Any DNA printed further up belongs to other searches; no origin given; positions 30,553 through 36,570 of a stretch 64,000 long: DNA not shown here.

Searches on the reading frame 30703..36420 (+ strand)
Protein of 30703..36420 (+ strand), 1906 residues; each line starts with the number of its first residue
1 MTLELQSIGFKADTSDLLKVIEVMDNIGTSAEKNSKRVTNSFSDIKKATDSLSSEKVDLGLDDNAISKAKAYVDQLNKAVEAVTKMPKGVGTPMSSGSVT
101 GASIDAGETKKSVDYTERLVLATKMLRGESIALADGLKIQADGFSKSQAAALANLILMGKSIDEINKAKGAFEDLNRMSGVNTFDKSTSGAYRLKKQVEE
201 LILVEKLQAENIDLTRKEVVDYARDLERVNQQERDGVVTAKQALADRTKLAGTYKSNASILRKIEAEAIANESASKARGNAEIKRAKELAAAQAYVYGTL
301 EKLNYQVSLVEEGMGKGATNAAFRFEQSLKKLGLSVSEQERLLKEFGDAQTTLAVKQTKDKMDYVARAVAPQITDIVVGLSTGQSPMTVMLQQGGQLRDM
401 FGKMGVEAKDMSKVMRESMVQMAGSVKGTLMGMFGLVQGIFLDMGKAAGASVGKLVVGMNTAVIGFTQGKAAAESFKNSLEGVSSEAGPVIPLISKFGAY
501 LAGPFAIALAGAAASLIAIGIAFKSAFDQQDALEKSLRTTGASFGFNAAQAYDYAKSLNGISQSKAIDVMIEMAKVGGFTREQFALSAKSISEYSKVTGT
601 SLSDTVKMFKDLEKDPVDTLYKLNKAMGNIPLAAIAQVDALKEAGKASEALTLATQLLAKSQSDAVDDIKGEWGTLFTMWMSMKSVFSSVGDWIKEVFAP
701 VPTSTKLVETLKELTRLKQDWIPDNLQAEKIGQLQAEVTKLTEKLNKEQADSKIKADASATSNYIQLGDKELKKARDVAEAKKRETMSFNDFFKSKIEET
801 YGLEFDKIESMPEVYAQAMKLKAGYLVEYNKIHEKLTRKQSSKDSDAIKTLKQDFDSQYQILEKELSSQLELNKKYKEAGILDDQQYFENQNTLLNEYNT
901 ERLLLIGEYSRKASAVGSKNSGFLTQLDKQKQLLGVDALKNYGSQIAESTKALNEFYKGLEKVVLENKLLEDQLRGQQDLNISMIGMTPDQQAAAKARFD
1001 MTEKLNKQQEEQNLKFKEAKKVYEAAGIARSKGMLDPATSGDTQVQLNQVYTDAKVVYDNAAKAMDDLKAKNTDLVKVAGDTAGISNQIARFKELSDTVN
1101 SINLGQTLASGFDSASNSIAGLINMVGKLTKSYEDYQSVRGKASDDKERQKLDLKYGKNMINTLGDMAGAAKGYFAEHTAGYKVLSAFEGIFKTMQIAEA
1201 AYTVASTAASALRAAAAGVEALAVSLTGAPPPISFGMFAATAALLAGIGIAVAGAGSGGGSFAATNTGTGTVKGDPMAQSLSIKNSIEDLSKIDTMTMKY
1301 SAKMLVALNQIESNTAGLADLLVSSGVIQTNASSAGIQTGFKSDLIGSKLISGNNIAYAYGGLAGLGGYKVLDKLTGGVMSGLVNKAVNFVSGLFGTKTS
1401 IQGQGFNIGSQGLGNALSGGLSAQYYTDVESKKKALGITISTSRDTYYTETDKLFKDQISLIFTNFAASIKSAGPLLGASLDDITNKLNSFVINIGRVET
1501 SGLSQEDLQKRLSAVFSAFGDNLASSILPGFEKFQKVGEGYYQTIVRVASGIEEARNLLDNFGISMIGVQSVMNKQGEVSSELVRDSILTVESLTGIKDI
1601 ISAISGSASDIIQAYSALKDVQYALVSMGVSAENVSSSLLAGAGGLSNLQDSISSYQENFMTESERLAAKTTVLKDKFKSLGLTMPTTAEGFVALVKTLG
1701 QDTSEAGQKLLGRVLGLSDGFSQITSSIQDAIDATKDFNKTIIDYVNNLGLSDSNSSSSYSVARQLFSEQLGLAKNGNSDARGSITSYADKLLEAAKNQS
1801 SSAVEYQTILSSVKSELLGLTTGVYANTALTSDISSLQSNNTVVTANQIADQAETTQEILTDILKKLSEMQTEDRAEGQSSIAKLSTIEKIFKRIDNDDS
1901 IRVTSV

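Call 13: search_protein_families(library=phrogs, proteins=[window:30703-36420:+], max_evalue=0.01)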
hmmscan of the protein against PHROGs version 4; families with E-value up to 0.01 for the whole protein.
window:30703-36420:+ (1906 aa): 9 families
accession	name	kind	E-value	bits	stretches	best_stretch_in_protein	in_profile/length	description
phrog_24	-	tail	2.3e-53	182.7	1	5-1260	29-943/1151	tail length tape measure protein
phrog_25966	-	tail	1.1e-36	126.9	3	499-766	109-374/1651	tail length tape measure protein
phrog_7740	-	tail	1.7e-31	109.5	2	1167-1605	888-1297/2151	tail length tape measure protein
phrog_24709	-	tail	1.8e-24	87.1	2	1179-1565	457-821/1069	tail length tape measure protein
phrog_4498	-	tail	2.9e-20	73.6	1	353-737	60-355/381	tail length tape measure protein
phrog_20739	-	tail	2.6e-17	64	1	509-677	71-241/336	tail length tape measure protein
phrog_3827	-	tail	6.4e-16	59.5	2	192-480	52-296/393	tail length tape measure protein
phrog_5918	-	unknown function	2.2e-13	50.9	1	493-658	282-445/448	-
phrog_9745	-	unknown function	1.3e-06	29.3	1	351-407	58-110/120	-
